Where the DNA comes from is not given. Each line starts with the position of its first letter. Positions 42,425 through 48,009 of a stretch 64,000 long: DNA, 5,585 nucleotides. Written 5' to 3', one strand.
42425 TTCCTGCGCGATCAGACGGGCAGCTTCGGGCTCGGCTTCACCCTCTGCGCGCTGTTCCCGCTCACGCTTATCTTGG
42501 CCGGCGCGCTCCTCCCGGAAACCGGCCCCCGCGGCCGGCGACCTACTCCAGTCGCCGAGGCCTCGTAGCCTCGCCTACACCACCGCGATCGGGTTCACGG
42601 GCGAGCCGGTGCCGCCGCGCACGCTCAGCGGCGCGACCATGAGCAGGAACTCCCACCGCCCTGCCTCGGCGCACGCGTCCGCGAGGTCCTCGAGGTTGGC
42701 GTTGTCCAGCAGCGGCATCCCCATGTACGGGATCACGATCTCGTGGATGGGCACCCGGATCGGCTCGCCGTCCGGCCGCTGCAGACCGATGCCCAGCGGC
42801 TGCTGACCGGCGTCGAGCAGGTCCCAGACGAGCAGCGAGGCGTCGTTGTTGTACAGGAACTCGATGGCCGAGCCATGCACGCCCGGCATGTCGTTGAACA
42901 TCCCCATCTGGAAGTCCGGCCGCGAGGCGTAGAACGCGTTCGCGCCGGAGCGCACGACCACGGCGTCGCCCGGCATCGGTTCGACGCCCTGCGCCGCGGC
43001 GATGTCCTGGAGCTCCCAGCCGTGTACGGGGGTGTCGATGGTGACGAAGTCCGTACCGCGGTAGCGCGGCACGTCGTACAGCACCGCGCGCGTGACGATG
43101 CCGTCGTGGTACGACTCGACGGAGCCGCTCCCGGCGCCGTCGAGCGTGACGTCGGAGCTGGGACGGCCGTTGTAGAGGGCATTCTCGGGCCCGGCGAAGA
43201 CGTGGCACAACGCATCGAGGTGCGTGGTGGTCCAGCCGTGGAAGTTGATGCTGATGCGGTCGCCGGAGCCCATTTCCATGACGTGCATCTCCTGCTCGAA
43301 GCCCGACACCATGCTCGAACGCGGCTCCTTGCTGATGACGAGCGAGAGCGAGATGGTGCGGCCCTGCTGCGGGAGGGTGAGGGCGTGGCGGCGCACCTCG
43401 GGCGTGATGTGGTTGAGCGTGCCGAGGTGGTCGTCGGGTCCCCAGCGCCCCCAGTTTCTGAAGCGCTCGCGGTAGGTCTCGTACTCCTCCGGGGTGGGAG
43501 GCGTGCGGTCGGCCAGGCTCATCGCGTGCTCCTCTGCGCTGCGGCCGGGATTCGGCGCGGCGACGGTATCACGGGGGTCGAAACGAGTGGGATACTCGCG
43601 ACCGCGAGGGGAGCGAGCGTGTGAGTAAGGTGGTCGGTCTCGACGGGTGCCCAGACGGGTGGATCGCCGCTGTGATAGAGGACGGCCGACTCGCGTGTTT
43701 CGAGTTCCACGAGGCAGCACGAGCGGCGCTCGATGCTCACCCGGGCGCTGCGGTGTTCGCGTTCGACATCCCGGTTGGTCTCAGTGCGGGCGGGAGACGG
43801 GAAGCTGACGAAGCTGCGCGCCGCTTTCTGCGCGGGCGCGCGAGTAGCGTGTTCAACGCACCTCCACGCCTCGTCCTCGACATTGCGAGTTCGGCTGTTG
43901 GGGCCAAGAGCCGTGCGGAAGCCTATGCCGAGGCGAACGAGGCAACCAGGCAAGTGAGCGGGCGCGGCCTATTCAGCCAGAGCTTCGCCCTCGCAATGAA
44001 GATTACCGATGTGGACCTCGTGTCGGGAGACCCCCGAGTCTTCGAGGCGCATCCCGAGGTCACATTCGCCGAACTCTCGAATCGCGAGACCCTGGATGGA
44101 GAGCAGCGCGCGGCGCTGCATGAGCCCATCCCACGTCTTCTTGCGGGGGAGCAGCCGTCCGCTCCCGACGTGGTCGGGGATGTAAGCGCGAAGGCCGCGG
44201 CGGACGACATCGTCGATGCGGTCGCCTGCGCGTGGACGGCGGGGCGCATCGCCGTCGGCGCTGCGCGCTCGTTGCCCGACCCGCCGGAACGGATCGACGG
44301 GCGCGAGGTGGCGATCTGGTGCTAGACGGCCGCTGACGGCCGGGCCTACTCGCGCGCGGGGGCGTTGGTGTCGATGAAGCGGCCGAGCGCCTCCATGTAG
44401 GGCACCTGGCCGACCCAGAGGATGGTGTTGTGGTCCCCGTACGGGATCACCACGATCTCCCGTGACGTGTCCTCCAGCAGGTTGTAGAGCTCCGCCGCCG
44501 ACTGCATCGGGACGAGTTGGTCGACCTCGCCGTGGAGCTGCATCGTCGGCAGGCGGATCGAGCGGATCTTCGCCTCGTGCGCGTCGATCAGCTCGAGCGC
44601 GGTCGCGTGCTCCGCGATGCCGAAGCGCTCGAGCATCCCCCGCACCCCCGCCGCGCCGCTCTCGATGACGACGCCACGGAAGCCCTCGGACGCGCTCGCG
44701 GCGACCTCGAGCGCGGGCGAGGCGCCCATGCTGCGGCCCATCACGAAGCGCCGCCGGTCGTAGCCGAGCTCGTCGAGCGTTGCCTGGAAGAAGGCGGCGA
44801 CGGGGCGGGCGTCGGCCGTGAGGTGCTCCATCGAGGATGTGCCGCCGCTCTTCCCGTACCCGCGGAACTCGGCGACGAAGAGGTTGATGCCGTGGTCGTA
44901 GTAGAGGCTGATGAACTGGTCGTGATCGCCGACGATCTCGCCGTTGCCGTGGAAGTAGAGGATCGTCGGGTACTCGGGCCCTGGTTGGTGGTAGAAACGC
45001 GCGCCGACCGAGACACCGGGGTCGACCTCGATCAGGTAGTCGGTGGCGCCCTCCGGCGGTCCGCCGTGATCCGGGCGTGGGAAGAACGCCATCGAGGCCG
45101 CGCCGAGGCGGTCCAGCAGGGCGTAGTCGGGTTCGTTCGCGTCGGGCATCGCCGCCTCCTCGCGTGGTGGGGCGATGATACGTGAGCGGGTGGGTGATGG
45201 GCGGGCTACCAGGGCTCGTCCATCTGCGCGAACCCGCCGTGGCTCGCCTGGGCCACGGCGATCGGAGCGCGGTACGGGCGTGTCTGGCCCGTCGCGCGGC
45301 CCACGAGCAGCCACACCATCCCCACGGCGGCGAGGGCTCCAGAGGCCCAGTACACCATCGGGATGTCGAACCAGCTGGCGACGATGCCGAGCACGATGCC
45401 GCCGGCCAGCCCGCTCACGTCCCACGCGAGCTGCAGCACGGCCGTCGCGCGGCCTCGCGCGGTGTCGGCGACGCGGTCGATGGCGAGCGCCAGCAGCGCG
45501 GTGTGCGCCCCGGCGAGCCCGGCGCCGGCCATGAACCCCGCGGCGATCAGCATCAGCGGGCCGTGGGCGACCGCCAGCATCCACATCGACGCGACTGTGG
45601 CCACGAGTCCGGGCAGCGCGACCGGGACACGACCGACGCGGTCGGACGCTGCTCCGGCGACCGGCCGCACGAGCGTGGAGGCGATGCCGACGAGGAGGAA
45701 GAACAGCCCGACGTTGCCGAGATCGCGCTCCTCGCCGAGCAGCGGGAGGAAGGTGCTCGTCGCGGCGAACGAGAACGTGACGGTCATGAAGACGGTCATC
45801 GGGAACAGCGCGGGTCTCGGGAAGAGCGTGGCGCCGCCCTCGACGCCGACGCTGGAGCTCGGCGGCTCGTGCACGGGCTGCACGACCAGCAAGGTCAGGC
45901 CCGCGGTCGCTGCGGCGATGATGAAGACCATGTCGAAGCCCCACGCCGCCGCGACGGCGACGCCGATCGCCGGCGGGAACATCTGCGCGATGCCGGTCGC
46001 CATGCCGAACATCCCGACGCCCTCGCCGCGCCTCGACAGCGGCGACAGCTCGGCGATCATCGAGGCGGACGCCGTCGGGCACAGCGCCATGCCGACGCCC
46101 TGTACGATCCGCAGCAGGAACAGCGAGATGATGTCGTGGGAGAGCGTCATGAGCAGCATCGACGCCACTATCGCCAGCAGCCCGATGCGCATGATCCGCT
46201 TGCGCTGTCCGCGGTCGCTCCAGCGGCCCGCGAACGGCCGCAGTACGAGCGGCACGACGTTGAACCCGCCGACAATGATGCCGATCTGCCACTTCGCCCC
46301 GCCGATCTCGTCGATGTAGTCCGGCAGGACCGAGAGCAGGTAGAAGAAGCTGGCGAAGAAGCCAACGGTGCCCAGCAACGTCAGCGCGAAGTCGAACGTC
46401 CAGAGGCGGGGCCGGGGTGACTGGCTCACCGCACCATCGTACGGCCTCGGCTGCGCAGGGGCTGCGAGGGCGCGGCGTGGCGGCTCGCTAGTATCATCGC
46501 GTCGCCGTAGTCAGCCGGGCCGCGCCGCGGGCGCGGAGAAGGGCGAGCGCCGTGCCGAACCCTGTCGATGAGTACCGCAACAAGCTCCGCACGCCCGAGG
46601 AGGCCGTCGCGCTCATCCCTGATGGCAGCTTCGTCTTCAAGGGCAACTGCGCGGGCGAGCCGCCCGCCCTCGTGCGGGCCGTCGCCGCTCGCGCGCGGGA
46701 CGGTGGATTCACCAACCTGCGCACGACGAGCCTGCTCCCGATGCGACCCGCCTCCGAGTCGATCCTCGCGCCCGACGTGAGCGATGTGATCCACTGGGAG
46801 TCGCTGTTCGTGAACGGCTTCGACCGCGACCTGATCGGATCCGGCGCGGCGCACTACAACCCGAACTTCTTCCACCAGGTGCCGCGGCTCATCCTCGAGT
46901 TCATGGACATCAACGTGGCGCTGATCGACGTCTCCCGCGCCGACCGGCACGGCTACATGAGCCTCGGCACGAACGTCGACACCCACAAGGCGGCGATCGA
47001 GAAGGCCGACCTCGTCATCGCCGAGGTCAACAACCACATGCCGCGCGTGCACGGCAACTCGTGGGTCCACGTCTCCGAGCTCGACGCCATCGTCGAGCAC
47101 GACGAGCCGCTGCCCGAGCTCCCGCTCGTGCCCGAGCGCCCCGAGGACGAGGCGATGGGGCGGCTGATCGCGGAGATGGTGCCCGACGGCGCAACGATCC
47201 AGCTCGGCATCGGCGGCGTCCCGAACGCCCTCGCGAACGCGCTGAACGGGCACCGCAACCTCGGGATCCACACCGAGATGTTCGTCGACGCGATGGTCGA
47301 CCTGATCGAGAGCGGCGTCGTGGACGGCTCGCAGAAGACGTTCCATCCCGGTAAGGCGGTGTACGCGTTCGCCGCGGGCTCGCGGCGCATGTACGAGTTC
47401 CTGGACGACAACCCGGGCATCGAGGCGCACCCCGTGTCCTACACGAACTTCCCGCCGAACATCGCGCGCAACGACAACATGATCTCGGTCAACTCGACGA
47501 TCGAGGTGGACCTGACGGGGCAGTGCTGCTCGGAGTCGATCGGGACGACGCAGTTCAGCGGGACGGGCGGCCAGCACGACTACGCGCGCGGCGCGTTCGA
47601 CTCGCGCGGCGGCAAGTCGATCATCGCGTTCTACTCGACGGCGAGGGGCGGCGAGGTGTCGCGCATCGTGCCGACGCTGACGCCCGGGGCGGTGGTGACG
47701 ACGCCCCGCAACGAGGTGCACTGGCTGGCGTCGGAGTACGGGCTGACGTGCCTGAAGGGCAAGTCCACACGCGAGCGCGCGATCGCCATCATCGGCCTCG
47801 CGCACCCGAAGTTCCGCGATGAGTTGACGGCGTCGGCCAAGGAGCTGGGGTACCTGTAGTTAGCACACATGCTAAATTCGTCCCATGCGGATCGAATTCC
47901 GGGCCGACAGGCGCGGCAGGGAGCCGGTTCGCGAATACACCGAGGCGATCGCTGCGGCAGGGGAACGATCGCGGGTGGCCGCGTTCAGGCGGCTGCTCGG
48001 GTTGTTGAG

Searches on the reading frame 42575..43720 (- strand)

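Call 17: search_protein_families(library=ncbifam, proteins=[window:42575-43720:-], max_evalue=0.00001)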
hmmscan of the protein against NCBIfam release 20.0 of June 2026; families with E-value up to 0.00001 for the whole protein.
window:42575-43720:- (381 aa): 0 families

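Call 30: search_protein_families(library=pfam, proteins=[window:42575-43720:-])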
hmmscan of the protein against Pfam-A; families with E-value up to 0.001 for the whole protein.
window:42575-43720:- (381 aa): 1 family
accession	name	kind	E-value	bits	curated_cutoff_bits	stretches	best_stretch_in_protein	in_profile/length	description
PF04199.19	Cyclase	-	8.4e-13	49.2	23.1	1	149-303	19-139/142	Putative cyclase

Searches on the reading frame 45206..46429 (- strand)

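Call 23: search_protein_families(library=ncbifam, proteins=[window:45206-46429:-], max_evalue=1e-8)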
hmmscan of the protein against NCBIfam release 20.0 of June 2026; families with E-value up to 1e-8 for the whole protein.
window:45206-46429:- (407 aa): 24 families
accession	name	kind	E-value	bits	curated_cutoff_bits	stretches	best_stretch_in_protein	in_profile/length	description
TIGR00880.1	2_A_01_02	superfamily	1.6e-29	102.8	131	2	50-183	1-134/141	multidrug resistance protein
NF003477.0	PRK05122.1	subfamily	7.7e-21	74.2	374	1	32-376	37-391/404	MFS transporter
NF012174.0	tet_MFS_A_B_C_D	equivalog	1.7e-18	66.6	475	1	32-183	22-174/382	Tet(A)/Tet(B)/Tet(C) family tetracycline efflux MFS transporter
TIGR00881.1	2A0104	subfamily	6.5e-17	61.6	407.75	1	34-192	17-177/379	phosphoglycerate transporter protein PgtP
TIGR00895.1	2A0115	subfamily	2.4e-15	56.4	418.55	1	66-189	71-195/398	aromatic acid/H+ symport family MFS transporter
NF009048.0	PRK12382.1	subfamily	1.2e-14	53.9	364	0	219-372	230-383/392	arabinose transporter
NF040856.1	FexB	exception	4e-14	52.3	950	1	39-183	41-185/469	chloramphenicol/florfenicol efflux MFS transporter FexB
NF047574.1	opine_export_Sa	equivalog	1.9e-13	50.3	235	1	21-372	15-382/388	staphylopine family metallophore export MFS transporter CntE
NF012186.0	tet_MFS_D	exception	2e-12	46.8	775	1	15-189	10-181/394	tetracycline efflux MFS transporter Tet(D)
NF008654.0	PRK11652.1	equivalog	2.3e-12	46.5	479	0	257-388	63-192/397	multidrug efflux MFS transporter EmrD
NF012187.0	tet_MFS_E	exception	8.8e-12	44.8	820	1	32-183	23-175/405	tetracycline efflux MFS transporter Tet(E)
NF045486.1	tet_MFS_30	exception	2.2e-11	43.6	730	1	31-184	22-176/392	tetracycline efflux MFS transporter Tet(30)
NF012195.0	tet_MFS_H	exception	3.1e-11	43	840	1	17-181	12-173/392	tetracycline efflux MFS transporter Tet(H)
NF012207.0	tet_MFS_H_J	exception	6.1e-11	42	700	0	17-182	12-174/392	Tet(H)/Tet(J) family tetracycline efflux MFS transporter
NF012177.1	tet_MFS_42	exception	1.2e-10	41.2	850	1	16-182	5-170/411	tetracycline efflux MFS transporter Tet(42)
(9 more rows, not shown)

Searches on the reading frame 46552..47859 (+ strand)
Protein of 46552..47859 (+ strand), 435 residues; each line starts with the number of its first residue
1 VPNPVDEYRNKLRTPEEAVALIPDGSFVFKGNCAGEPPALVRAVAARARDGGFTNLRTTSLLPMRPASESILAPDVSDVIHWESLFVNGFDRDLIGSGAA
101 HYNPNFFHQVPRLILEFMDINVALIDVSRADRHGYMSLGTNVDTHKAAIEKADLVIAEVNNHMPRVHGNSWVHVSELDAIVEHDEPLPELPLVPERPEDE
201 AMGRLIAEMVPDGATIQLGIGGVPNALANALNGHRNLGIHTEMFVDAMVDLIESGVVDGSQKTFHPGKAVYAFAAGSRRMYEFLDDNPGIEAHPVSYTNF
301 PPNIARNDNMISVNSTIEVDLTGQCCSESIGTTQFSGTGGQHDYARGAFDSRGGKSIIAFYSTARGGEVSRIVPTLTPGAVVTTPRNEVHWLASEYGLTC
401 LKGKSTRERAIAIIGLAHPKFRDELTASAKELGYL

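Call 23: search_protein_families(library=ncbifam, proteins=[window:46552-47859:+], max_evalue=1e-8)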
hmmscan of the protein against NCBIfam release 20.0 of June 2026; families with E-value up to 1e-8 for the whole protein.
window:46552-47859:+ (435 aa): 4 families
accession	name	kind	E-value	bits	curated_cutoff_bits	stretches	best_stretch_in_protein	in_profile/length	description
TIGR03948.1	butyr_acet_CoA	equivalog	2.7e-107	359.3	674.8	1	6-431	4-436/445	butyryl-CoA:acetate CoA-transferase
TIGR03458.1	YgfH_subfam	subfamily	4.4e-33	114.7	658.7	1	202-427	245-457/489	succinate CoA transferase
NF053853.1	ScActCoATferScpC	equivalog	4.2e-26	91.7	500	1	204-427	251-461/493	succinyl-CoA:acetate CoA-transferase ScpC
NF053666.1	BtrAceCoATfers1341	equivalog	1e-25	90.6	740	1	213-426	251-456/492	butyryl-CoA:acetate CoA transferase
